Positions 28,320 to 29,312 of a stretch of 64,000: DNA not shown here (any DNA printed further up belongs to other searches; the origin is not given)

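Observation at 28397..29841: Split KaiC-like system: P-loop-less DUF835-like gene overlapping an active single-domain KaiC-like gene, behind a palindromic operator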

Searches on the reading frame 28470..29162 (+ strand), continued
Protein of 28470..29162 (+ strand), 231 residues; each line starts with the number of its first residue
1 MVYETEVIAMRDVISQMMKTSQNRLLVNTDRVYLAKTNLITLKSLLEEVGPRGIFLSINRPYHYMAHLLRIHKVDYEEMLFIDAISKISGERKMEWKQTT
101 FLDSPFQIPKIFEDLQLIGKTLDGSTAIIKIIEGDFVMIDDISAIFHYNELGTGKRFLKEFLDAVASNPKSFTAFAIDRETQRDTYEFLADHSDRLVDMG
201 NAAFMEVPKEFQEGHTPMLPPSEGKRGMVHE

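Call 32: search_solved_structures(query=A1, max_evalue=10, show_alignments=1)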
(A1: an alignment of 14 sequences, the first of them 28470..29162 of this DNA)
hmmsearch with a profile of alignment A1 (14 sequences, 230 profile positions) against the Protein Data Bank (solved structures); distinct sequences matched with E-value up to 10: 1.
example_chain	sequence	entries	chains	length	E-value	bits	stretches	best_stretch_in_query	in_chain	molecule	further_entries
3oj1_A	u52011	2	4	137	0.75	12.3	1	148-213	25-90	Dehaloperoxidase A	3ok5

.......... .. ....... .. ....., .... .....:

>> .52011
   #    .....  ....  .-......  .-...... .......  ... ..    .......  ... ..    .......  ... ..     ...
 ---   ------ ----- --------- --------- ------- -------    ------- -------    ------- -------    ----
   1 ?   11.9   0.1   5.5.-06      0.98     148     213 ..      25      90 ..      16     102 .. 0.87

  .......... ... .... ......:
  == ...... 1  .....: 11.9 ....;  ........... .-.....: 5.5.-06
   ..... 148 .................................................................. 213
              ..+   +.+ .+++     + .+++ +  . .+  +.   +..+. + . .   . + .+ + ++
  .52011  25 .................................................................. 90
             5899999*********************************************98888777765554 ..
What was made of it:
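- Tried and rejected: Sequence search of the narrow A profile against the PDB gave only a spurious dehaloperoxidase hit (call 32).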

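Call 36: search_solved_structures(query=A3, max_evalue=10, show_alignments=2)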
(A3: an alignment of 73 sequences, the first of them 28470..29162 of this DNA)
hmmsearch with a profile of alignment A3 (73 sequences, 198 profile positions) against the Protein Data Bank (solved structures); distinct sequences matched with E-value up to 10: 2.
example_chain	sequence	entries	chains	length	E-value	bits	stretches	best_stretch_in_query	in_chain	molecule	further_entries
4yds_A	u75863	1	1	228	0.00025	23.7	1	109-193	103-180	Flagella-related protein H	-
8zn5_B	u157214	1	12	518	0.11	15.1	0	106-171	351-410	KaiC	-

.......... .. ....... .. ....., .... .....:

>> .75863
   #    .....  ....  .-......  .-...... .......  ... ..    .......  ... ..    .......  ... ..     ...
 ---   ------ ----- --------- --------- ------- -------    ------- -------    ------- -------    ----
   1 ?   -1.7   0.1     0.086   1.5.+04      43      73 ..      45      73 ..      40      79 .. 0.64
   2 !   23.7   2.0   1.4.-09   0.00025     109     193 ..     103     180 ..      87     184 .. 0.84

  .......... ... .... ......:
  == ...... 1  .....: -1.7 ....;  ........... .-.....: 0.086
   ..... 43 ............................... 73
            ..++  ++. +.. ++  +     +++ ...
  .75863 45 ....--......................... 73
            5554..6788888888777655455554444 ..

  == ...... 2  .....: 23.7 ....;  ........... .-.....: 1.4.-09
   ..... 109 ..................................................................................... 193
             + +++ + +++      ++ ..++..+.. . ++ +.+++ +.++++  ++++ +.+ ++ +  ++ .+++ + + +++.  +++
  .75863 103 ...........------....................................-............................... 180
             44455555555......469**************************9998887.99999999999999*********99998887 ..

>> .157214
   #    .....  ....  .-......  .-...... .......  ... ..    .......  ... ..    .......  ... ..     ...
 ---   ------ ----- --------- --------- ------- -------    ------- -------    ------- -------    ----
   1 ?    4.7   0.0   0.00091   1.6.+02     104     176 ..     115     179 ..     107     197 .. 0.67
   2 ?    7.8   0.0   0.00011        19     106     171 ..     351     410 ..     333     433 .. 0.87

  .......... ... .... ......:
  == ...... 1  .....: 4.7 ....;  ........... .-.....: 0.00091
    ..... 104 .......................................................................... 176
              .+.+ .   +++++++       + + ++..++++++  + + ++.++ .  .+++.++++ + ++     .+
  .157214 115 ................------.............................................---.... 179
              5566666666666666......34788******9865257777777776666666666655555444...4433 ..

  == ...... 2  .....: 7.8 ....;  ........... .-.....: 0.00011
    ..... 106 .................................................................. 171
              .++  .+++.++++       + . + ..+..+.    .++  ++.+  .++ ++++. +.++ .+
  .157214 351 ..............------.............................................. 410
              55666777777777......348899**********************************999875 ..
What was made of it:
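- Tried and rejected: The wider profile was needed to reach FlaH (call 36).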

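Call 43: find_encoding_contigs(protein=P0012, flank=8000, max_places=3)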
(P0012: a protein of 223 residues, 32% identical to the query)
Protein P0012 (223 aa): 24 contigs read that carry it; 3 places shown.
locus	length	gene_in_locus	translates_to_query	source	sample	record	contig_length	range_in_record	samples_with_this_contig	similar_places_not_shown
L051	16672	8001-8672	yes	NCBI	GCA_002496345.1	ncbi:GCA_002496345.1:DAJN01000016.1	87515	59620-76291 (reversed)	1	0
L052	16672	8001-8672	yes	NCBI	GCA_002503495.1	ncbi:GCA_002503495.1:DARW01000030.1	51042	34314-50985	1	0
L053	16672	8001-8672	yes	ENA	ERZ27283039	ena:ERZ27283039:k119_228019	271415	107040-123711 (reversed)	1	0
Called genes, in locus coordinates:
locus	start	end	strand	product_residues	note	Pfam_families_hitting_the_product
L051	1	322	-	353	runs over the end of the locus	PF04851:ResIII, PF00270:DEAD, PF21210:RNA_helicase_helical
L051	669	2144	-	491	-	PF00982:Glyco_transf_20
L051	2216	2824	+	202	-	-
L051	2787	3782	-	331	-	PF00180:Iso_dh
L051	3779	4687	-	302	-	PF01916:DS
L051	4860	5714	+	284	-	PF01545:Cation_efflux, PF16916:ZT_dimer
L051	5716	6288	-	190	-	PF02223:Thymidylate_kin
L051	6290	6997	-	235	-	-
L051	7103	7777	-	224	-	PF01914:MarC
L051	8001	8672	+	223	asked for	-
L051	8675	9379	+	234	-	PF13481:AAA_25 (faint), PF06745:ATPase, PF23442:DUF7125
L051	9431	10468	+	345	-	PF01384:PHO4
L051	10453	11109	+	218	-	PF01865:PhoU_div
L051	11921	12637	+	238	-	PF03976:PPK2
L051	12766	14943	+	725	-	PF03030:H_PPase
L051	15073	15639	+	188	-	PF03876:SHS2_Rpb7-N, PF00575:S1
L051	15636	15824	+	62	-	PF06093:Spt4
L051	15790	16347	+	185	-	PF04019:DUF359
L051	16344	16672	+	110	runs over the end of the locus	PF01282:Ribosomal_S24e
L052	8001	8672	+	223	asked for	-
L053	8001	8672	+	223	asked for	-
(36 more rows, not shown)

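Call 70: search_protein_families(library=pfam, proteins=[L051:6293-6997:-], max_evalue=0.1)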
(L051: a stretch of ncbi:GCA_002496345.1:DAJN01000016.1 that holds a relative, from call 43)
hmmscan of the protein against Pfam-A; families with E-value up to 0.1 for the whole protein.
L051:6293-6997:- (235 aa): 1 family
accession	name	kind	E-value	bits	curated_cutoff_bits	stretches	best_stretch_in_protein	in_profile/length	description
PF04647.20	AgrB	-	0.02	14.7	23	0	44-127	92-173/185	Accessory gene regulator B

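Call 74: find_encoding_contigs(protein=P0006, flank=10000, max_places=2)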
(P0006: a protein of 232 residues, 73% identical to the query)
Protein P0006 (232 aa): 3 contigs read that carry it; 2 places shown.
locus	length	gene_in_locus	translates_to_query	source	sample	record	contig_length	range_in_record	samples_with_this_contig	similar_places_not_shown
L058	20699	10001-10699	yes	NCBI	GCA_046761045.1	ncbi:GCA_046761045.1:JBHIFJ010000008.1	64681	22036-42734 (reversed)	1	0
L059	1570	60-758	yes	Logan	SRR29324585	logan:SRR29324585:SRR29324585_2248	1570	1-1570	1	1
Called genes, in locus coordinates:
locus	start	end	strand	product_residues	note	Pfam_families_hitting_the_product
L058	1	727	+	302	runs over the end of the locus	PF02567:PhzC-PhzF, PF05544:Pro_racemase (faint)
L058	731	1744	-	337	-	PF00752:XPG_N, PF00867:XPG_I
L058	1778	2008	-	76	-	-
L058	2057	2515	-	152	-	PF01948:PyrI, PF02748:PyrI_C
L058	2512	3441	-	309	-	PF02729:OTCace_N, PF00185:OTCace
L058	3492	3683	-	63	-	-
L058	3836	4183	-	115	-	PF12840:HTH_20 (weak)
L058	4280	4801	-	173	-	PF05763:DUF835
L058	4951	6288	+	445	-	-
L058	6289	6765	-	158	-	-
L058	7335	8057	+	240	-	PF01048:PNP_UDP_1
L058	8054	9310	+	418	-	PF01979:Amidohydro_1, PF07969:Amidohydro_3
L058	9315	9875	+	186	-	PF00156:Pribosyltran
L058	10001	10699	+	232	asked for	-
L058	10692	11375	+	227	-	PF06745:ATPase, PF23442:DUF7125, PF20720:nSTAND3 (weak)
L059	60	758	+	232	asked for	-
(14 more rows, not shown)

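Call 75: find_encoding_contigs(protein=P0004, flank=10000, max_places=2)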
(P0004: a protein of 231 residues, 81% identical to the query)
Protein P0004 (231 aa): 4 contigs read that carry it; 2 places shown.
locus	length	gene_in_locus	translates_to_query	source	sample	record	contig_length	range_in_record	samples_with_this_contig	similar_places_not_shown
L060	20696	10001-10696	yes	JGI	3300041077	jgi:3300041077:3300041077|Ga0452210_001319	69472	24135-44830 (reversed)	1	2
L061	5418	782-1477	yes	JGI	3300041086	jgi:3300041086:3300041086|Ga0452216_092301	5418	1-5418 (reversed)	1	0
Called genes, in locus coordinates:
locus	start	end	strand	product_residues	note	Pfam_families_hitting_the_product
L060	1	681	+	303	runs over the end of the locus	PF02567:PhzC-PhzF, PF05544:Pro_racemase (weak)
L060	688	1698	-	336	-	PF00752:XPG_N, PF00867:XPG_I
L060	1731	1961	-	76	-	-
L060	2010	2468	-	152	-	PF01948:PyrI, PF02748:PyrI_C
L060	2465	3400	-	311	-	PF02729:OTCace_N, PF00185:OTCace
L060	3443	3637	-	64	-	-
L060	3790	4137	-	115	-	PF12840:HTH_20 (weak)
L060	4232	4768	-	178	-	PF05763:DUF835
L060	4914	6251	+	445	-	-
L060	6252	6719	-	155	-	-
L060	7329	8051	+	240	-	PF01048:PNP_UDP_1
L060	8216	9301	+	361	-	PF01979:Amidohydro_1, PF07969:Amidohydro_3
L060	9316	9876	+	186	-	PF00156:Pribosyltran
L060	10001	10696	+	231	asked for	-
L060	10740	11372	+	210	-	PF06745:ATPase, PF23442:DUF7125 (weak)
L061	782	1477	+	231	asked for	-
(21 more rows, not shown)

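Call 80: predict_structure(alignment_id=A3)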
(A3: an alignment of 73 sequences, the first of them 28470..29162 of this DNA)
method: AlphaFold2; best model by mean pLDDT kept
length: 231 residues; sequences in the alignment: 73
mean_pLDDT: 90.2   pTM: 0.82
mean pLDDT of the five models: 90.2, 89.7, 89.3, 87.9, 87.1
residues with pLDDT >= 90: 166; 70-90: 47; 50-70: 17; < 50: 1
segments of 3 or more residues with pLDDT < 50: none
pLDDT, mean of each block of 10 residues (from residue 1): 92 97 97 96 98 96 97 97 94 90 89 90 92 96 89 91 96 97 96 95 59 61 74 68
secondary structure, 60 per line:
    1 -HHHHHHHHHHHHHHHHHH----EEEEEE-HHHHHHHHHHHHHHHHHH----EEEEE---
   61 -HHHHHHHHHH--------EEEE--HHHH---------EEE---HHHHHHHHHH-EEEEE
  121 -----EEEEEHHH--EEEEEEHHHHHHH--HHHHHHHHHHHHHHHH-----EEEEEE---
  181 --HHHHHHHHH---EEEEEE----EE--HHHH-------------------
elements in order: H2-19 E24-29 H31-48 E53-57 H62-71 E80-83 H86-89 E99-101 H105-114 E116-120 E126-130 E136-141 H142-148 H151-166 E172-177 H183-191 E195-200 H209-212
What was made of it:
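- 28470..29165 (+): Gene A: 231-aa inactivated KaiC-like (iKaiC) protein with a RecA fold, no P-loop and no catalytic Glu; remote DUF835/DUF7504 relative. AF2 model pLDDT 90.2 (call 80).
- On RecA/KaiC fold, gene A: Model pLDDT 90.2 (call 80).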

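Call 83: fold_search(model_id=the predicted structure, library=pdb)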
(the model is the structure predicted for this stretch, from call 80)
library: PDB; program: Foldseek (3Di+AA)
matches with E <= 10: 1685; with E <= 0.001: 41
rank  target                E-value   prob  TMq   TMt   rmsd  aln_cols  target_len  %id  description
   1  2ekd_F                1.7e-05  1.00  0.47  0.52   5.6       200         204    9  Structural study of Project ID PH0250 from Pyrococcus horikoshii OT3 (released 2007-09-25)
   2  4yds                  3.1e-05  1.00  0.51  0.52   5.8       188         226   12  FlaH from Sulfolobus acidocaldarius with ATP and Mg-Ion (released 2015-11-11)
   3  2ekd_A                5.4e-05  1.00  0.46  0.51   5.7       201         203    6  Structural study of Project ID PH0250 from Pyrococcus horikoshii OT3 (released 2007-09-25)
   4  3bs4_A                7.8e-05  1.00  0.48  0.45   7.0       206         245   12  Crystal structure of uncharacterized protein PH0321 from Pyrococcus horikoshii in complex with an unknown peptide (released 2008-01-15)
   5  8zn5_B                9.9e-05  1.00  0.48  0.26   6.0       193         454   12  Crystal Structure of Designed Clock Protein KaiC (released 2025-04-16)
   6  8ykc_A                1.1e-04  1.00  0.46  0.55   5.2       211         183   11  Crystal structure of adenosylcobinamide kinase / adenosylcobinamide phosphate guanylyltransferase complexed with GDP (released 2025-01-01)
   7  2dr3_F                1.3e-04  1.00  0.54  0.53   4.2       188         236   13  Crystal Structure of RecA superfamily ATPase PH0284 from Pyrococcus horikoshii OT3 (released 2006-12-06)
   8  8fwj_A                1.8e-04  1.00  0.49  0.22   6.0       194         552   13  Structure of dodecameric KaiC-RS-S413E/S414E complexed with KaiB-RS solved by cryo-EM (released 2023-03-22)
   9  2zr0                  1.8e-04  1.00  0.47  0.36   4.1       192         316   12  MSRECA-Q196E mutant (released 2008-12-09)
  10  2zrj                  2.0e-04  1.00  0.44  0.34   4.3       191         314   14  MsRecA Q196A ATPgS form IV (released 2008-12-09)
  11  2zre                  2.3e-04  1.00  0.48  0.36   4.0       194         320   12  MsRecA Q196N ATPgS form IV (released 2008-12-09)
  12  7s65_B                2.5e-04  1.00  0.48  0.26   6.4       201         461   10  Compressed conformation of nighttime state KaiC (released 2021-09-22)
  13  2zrf                  3.7e-04  1.00  0.47  0.36   4.1       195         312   14  MsRecA Q196N dATP form IV (released 2008-12-09)
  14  7s67_A                3.7e-04  1.00  0.47  0.25   6.6       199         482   16  Extended conformation of daytime state KaiC (released 2021-09-22)
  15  2zrm                  4.8e-04  1.00  0.47  0.35   4.0       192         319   13  MsRecA dATP form IV (released 2008-12-09)
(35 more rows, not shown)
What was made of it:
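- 28470..29165 (+): Foldseek finds 41 PDB chains at E<=1e-3; the 50 best-ranked listed are almost all RecA/KaiC-superfamily proteins (call 83).
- On RecA/KaiC fold, gene A: Foldseek gives PH0250, FlaH, KaiC, PH0284 and RecA at E 2e-5 to 1e-3 with TM about 0.5 (call 83).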

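Call 87: find_encoding_contigs(protein=P0049, flank=4000, max_places=2)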
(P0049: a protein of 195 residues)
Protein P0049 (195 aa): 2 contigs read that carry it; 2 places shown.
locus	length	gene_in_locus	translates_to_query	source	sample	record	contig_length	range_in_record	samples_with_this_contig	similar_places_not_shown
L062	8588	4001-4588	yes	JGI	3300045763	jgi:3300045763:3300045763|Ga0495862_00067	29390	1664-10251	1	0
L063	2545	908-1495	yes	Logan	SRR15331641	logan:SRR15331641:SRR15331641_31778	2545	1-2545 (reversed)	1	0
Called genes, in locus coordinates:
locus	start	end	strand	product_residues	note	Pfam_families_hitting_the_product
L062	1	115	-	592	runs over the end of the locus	?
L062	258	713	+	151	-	PF05763:DUF835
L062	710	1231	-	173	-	PF05763:DUF835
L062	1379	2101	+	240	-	PF01048:PNP_UDP_1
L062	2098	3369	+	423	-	PF01979:Amidohydro_1, PF07969:Amidohydro_3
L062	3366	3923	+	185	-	PF00156:Pribosyltran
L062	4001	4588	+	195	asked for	-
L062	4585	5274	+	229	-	PF13481:AAA_25 (faint), PF23442:DUF7125, PF06745:ATPase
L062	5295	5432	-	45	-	-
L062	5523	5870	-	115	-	PF12840:HTH_20, PF13412:HTH_24 (weak)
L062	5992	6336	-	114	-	PF12840:HTH_20 (weak)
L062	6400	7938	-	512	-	PF06745:ATPase (faint), PF07088:GvpD_P-loop, PF23442:DUF7125 (faint), PF20440:GvpD_bR2 (faint)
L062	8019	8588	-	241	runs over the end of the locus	PF01904:DUF72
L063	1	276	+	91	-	?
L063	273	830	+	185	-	PF00156:Pribosyltran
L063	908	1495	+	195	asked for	-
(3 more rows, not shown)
